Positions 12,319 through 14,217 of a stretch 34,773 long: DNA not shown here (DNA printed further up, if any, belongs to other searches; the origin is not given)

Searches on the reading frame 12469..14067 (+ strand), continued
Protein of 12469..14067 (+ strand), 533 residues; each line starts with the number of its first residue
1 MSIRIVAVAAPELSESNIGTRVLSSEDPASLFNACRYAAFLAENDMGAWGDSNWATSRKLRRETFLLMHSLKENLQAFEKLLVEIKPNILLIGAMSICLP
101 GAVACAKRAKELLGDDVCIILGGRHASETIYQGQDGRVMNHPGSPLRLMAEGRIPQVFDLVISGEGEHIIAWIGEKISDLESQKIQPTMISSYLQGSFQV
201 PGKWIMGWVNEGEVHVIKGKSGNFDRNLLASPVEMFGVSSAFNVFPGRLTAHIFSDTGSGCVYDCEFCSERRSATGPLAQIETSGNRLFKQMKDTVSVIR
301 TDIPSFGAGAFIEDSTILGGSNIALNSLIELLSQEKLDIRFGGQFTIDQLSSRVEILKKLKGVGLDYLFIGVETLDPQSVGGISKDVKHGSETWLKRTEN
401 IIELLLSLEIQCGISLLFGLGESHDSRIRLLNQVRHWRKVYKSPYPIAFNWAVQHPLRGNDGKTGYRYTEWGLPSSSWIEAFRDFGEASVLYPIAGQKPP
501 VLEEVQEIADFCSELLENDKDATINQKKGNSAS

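Call 89: search_protein_families(library=pfam, proteins=[L007:1565-4078:+], max_evalue=0.01)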
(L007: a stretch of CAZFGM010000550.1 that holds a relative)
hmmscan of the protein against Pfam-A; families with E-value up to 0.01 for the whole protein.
L007:1565-4078:+ (838 aa): 4 families
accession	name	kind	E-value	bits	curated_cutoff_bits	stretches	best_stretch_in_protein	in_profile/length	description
PF04055.27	Radical_SAM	-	7.5e-10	39.7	29.5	1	294-455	4-152/166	Radical SAM superfamily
PF13649.12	Methyltransf_25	-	3.7e-05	24.8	27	1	621-710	2-91/97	Methyltransferase domain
PF02310.24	B12-binding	-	0.00069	19.9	32.1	0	110-166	38-94/121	B12 binding domain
PF08241.18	Methyltransf_11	-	0.0009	20.3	21.2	1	621-680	1-56/95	Methyltransferase domain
